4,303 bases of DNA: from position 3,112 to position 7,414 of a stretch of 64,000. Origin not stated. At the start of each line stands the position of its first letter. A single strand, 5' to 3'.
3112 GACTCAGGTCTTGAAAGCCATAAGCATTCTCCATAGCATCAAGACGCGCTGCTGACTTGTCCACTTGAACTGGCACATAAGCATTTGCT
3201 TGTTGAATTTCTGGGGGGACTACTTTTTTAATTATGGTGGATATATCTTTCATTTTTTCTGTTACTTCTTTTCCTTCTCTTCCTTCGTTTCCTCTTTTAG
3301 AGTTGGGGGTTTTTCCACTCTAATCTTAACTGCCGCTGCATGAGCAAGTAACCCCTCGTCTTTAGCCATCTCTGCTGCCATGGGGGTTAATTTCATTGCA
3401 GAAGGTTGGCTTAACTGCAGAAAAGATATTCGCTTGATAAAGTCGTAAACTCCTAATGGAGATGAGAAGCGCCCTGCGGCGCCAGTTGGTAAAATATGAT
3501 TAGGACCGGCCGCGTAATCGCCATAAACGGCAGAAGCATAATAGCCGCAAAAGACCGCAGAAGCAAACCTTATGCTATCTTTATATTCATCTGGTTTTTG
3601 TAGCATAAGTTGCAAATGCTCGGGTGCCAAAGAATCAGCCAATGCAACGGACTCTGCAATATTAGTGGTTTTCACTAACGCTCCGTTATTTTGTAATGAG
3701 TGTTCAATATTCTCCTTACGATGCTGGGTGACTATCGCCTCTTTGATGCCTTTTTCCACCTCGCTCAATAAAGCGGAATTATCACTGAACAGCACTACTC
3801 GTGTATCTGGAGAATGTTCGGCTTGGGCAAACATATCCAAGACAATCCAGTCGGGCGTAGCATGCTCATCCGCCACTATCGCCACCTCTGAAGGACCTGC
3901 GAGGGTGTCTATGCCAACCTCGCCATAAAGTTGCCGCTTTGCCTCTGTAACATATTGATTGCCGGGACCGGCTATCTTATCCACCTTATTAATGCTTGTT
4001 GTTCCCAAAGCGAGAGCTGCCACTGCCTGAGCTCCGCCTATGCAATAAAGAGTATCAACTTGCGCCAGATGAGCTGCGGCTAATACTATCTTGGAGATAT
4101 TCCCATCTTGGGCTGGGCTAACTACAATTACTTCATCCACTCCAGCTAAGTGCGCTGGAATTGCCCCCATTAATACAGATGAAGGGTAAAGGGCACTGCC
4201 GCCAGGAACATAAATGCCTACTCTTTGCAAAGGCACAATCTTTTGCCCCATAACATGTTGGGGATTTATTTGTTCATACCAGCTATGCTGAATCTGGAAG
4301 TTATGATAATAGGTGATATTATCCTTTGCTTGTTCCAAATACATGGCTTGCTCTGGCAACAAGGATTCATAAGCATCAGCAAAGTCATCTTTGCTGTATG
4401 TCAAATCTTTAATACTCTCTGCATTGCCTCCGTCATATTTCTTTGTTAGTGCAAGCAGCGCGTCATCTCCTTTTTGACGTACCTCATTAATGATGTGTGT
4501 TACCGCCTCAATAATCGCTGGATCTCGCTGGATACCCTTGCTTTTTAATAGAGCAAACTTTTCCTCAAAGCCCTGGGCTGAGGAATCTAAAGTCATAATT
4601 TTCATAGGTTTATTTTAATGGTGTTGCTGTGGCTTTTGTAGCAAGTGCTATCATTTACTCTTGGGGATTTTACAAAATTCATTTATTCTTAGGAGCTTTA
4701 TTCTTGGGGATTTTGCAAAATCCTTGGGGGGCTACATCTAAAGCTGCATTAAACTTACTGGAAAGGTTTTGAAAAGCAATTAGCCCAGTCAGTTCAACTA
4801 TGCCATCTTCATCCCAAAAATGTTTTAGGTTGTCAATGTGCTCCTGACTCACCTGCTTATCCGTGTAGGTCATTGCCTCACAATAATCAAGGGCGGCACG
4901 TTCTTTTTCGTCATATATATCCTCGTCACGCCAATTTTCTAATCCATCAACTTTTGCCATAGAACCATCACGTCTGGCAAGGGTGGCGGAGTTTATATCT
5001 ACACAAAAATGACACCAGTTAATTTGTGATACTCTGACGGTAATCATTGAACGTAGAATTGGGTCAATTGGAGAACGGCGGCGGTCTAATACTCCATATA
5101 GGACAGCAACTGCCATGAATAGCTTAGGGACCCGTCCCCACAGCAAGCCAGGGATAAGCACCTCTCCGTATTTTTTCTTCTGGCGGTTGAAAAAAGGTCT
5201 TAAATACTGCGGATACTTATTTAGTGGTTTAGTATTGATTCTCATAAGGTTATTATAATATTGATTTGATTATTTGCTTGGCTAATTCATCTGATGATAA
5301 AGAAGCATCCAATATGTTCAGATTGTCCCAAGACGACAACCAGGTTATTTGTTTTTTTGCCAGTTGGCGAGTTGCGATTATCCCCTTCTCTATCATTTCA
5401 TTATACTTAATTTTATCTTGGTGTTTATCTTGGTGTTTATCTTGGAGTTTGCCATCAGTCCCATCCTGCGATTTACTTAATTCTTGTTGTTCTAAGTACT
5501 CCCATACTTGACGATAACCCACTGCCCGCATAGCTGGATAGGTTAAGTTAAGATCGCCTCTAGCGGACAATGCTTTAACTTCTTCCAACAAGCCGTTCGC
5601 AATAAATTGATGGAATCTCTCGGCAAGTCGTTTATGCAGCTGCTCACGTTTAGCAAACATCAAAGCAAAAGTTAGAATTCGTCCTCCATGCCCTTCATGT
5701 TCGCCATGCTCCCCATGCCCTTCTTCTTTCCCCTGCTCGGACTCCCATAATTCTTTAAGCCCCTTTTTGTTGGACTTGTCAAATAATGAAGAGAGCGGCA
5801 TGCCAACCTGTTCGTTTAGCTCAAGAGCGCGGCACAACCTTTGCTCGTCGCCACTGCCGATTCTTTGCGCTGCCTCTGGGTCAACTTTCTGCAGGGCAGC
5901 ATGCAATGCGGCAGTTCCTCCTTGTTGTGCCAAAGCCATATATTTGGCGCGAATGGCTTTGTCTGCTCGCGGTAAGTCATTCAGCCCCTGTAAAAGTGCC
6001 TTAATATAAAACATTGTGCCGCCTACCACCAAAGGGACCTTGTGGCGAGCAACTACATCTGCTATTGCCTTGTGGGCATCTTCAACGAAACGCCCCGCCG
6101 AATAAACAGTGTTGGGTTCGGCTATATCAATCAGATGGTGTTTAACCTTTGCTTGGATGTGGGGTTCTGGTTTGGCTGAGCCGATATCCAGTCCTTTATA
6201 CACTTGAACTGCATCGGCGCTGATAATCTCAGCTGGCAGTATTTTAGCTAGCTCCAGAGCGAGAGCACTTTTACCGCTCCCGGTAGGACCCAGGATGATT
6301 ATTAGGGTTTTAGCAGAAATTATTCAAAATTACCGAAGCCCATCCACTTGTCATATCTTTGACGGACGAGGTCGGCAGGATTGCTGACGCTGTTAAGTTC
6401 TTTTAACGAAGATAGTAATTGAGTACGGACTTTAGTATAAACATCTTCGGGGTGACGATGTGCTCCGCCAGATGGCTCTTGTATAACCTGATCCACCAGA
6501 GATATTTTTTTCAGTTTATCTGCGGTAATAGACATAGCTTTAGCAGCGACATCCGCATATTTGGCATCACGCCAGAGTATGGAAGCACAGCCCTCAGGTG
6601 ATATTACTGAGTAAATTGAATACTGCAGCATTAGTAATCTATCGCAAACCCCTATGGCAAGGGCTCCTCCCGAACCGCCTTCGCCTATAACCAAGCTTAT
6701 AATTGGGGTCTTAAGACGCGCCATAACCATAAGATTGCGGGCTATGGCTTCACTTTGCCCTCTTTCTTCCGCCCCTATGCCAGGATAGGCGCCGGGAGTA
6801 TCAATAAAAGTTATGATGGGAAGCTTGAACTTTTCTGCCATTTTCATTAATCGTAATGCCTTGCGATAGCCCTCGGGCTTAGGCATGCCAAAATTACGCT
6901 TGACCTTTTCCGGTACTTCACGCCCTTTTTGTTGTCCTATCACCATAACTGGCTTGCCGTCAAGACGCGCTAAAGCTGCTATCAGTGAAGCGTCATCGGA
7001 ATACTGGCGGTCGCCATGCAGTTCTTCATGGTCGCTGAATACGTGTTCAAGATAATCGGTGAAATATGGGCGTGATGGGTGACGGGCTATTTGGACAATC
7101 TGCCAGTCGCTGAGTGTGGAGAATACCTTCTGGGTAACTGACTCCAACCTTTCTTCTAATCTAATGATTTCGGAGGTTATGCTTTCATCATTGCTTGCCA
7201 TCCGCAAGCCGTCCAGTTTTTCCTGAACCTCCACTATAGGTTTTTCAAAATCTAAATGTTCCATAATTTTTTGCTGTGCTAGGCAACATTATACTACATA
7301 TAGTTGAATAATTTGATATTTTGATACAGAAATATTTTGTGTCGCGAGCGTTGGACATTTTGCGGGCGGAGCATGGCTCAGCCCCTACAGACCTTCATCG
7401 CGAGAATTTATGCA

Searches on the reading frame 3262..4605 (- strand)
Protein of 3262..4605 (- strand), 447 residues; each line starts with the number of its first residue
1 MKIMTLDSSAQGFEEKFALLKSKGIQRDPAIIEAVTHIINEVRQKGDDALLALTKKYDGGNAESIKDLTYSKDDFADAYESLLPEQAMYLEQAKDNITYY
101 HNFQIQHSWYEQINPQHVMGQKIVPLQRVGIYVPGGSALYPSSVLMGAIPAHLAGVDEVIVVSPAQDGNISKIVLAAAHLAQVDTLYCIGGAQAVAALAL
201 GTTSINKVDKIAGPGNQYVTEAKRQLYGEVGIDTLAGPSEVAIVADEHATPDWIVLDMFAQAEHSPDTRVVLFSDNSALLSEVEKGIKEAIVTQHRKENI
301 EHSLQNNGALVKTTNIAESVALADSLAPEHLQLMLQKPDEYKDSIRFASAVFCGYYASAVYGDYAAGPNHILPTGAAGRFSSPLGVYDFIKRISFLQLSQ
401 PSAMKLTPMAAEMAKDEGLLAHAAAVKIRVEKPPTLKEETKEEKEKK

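Call 91: search_protein_families(library=pfam, proteins=[window:3262-4605:-], max_evalue=0.00001)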
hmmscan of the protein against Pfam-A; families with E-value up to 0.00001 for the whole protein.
window:3262-4605:- (447 aa): 1 family
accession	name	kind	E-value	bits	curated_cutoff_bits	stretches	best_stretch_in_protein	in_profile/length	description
PF00815.25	Histidinol_dh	-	4.6e-146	487.4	27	1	27-430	7-411/411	Histidinol dehydrogenase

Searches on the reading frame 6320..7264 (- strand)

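Call 91: search_protein_families(library=pfam, proteins=[window:6320-7264:-], max_evalue=0.00001)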
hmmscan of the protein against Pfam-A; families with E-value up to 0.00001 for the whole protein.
window:6320-7264:- (314 aa): 2 families
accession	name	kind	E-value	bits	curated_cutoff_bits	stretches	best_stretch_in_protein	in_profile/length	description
PF03255.19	ACCA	-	5.8e-141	469.6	23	1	4-311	2-310/310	Acetyl co-enzyme A carboxylase carboxyltransferase-like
PF01039.27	Carboxyl_trans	-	4.8e-19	68.8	22.3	1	63-242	251-428/493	Carboxyl transferase domain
